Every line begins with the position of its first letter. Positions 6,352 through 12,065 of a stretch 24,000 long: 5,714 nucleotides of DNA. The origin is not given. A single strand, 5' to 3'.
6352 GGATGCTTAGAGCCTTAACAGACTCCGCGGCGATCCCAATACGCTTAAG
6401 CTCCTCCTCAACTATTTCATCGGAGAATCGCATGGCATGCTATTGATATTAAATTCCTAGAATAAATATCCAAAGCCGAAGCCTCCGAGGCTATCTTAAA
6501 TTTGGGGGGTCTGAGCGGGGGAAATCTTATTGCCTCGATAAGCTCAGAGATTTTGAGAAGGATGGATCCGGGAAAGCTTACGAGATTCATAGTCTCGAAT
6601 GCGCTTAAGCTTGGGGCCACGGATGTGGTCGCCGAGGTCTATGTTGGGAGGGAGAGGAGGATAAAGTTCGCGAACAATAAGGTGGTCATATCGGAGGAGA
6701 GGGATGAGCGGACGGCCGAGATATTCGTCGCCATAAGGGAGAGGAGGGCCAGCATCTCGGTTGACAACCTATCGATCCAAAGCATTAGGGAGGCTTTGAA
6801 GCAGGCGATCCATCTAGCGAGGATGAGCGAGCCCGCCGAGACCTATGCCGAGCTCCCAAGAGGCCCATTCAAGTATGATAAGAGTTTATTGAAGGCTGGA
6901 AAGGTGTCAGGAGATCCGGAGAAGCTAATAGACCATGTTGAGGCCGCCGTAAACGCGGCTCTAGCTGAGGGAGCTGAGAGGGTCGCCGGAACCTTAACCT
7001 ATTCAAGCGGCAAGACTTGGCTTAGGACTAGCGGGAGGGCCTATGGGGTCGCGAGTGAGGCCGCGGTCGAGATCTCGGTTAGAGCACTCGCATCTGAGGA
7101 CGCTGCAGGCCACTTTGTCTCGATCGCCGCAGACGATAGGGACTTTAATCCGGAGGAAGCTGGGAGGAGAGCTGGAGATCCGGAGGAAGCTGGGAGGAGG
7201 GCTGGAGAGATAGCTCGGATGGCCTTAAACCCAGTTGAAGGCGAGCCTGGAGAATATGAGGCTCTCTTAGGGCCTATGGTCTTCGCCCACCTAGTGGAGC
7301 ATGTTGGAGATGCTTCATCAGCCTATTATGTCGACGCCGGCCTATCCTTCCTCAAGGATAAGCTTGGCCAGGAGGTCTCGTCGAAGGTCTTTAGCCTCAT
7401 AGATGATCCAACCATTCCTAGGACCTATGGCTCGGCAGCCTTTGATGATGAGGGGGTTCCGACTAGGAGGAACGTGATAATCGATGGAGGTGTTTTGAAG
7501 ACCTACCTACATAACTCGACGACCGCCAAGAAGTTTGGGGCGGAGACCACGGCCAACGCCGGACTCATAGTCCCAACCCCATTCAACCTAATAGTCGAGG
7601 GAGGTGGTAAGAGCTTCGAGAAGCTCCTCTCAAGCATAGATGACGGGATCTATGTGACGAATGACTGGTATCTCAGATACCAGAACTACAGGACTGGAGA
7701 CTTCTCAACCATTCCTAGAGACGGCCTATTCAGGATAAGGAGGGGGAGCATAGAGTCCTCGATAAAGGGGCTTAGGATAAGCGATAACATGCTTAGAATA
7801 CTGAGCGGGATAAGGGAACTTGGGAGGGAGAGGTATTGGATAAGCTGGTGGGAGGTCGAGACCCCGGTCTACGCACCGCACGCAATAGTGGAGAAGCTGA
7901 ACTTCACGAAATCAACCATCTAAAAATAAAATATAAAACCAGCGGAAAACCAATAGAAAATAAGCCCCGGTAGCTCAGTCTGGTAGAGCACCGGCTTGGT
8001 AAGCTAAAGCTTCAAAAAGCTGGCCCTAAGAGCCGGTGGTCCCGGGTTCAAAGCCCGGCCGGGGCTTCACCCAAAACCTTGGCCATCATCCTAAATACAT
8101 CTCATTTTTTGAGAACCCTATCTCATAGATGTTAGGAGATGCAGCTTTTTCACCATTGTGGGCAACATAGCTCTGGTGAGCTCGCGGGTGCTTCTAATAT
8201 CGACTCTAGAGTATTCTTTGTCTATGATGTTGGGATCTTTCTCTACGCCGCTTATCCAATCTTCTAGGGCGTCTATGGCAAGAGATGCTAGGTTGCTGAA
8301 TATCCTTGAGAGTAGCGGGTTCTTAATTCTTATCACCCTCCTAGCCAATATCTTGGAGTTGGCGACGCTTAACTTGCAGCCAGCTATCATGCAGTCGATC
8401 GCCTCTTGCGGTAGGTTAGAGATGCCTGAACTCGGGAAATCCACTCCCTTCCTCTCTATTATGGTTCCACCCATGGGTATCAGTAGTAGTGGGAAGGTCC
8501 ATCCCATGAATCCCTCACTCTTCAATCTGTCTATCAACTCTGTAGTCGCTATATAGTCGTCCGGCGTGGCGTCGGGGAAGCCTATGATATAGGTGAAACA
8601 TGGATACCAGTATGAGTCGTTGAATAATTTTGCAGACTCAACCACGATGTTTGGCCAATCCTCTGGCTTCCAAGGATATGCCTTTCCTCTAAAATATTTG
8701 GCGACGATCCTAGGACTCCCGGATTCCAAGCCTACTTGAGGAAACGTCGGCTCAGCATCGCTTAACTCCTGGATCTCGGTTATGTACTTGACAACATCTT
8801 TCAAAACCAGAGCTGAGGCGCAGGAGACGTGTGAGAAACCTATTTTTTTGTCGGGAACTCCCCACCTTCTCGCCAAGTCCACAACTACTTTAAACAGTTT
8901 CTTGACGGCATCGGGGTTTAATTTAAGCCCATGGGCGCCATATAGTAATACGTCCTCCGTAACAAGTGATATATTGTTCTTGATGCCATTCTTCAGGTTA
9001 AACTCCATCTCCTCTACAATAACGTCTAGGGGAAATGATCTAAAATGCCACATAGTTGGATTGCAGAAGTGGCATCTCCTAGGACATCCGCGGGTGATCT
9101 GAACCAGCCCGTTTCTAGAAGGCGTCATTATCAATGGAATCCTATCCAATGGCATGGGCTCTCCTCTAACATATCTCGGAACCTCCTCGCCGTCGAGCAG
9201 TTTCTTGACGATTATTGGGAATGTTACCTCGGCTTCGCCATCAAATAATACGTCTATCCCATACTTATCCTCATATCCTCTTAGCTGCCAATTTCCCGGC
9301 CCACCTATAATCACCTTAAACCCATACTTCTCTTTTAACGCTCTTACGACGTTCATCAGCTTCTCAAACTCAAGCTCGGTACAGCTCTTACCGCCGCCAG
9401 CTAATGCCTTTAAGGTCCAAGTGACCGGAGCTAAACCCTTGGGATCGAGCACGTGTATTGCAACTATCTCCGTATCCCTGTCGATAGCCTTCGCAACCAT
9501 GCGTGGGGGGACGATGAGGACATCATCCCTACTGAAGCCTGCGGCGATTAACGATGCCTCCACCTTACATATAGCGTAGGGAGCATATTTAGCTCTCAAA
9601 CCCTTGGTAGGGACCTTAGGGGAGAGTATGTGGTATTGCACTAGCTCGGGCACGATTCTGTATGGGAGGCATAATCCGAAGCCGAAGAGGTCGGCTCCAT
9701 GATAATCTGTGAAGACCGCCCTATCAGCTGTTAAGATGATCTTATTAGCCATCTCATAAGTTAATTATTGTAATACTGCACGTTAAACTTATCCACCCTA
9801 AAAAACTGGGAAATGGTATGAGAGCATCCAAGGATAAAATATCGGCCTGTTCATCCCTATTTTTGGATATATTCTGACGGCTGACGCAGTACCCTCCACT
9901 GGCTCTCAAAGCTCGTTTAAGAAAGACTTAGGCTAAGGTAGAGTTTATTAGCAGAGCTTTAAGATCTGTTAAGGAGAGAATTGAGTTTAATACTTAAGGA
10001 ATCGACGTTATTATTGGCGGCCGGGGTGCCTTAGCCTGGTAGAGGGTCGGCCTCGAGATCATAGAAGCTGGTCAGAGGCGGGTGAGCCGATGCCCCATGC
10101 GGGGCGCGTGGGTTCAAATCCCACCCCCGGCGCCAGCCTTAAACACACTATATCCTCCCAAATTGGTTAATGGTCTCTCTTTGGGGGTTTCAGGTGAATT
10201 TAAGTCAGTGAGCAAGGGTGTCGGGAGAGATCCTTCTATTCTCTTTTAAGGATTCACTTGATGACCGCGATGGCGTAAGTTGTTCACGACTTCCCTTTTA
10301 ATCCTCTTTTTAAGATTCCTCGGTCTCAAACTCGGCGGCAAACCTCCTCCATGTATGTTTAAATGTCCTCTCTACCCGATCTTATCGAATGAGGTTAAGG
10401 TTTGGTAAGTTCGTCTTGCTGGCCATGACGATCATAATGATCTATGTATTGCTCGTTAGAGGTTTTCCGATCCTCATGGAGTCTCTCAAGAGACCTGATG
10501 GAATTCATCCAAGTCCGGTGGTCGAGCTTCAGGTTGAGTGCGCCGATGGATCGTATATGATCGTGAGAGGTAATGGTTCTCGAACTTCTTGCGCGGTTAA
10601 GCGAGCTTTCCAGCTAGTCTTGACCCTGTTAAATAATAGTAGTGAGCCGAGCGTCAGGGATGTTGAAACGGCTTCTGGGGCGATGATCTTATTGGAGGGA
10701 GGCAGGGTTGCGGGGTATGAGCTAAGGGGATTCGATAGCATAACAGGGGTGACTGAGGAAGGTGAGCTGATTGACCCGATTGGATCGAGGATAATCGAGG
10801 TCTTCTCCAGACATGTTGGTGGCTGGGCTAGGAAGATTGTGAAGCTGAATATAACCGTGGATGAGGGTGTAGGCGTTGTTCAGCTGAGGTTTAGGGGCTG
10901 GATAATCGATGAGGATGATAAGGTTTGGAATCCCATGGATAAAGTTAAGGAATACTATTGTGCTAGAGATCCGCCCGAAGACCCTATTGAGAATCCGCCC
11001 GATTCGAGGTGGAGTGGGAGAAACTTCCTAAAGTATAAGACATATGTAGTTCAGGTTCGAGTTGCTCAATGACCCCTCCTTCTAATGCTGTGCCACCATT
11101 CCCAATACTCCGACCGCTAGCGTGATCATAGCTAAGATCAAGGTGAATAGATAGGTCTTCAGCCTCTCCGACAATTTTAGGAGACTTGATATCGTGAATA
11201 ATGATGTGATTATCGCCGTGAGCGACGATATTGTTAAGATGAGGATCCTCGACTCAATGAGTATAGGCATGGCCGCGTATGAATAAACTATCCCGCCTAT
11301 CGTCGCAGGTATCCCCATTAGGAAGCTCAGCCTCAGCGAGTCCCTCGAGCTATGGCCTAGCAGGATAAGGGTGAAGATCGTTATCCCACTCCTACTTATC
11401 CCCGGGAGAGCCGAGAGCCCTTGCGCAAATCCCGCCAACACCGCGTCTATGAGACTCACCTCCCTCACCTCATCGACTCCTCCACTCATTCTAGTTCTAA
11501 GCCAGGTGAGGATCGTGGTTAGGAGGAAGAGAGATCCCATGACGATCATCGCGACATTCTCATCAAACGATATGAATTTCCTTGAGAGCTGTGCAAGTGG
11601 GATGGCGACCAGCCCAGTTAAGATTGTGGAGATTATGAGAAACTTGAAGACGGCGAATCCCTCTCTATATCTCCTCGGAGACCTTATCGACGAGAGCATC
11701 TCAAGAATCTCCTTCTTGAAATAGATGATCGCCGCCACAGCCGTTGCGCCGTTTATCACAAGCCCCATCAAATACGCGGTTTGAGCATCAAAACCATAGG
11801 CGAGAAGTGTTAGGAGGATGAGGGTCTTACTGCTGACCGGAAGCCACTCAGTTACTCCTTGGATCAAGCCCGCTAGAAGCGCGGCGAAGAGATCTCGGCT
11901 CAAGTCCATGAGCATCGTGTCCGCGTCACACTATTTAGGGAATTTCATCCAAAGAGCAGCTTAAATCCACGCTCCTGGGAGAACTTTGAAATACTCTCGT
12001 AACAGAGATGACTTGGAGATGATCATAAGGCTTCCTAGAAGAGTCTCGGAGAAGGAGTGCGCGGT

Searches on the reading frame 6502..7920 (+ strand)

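Call 33: search_protein_families(library=pfam, proteins=[window:6502-7920:+], max_evalue=0.0001)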
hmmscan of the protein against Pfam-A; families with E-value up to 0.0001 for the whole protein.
window:6502-7920:+ (473 aa): 1 family
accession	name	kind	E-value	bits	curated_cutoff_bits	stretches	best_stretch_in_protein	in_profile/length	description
PF19289.4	PmbA_TldD_3rd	-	8.4e-65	218.4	22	1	249-469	1-219/220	PmbA/TldA metallopeptidase C-terminal domain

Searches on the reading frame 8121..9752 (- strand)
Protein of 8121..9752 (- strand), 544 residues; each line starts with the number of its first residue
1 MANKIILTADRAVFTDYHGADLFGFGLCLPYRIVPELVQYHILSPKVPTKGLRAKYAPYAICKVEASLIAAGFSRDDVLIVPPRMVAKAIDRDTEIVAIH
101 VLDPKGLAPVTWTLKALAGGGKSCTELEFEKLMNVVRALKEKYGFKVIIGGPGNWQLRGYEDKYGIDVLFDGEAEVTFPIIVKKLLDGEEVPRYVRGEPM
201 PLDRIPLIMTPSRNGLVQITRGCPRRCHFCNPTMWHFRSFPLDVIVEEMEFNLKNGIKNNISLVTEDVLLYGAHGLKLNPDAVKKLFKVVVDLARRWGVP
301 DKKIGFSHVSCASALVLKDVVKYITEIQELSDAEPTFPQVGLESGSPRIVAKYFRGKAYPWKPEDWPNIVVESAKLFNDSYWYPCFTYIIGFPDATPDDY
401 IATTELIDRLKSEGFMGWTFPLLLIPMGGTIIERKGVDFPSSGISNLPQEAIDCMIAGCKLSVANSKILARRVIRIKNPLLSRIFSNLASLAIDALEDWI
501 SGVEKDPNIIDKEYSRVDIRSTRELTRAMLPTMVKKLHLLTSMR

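Call 33: search_protein_families(library=pfam, proteins=[window:8121-9752:-], max_evalue=0.0001)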
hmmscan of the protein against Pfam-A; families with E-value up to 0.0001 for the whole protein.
window:8121-9752:- (544 aa): 1 family
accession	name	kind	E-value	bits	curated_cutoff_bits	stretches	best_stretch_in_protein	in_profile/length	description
PF04055.27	Radical_SAM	-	3.1e-14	53.9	29.5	1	218-406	2-165/166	Radical SAM superfamily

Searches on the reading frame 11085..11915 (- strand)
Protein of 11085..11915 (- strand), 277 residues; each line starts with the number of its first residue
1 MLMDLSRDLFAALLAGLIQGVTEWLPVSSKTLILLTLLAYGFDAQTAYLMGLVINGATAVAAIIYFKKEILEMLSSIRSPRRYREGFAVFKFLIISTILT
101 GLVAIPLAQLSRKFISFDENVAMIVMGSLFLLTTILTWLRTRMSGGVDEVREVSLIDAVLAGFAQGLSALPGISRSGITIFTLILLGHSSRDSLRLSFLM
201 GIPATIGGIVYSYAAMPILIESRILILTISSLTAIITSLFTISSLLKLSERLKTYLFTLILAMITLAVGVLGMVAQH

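Call 33: search_protein_families(library=pfam, proteins=[window:11085-11915:-], max_evalue=0.0001)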
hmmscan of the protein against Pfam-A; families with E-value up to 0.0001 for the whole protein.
window:11085-11915:- (277 aa): 1 family
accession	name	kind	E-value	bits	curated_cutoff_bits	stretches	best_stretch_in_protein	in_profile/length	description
PF02673.24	BacA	-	8.9e-43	147.3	33.4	1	12-263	1-253/257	Bacitracin resistance protein BacA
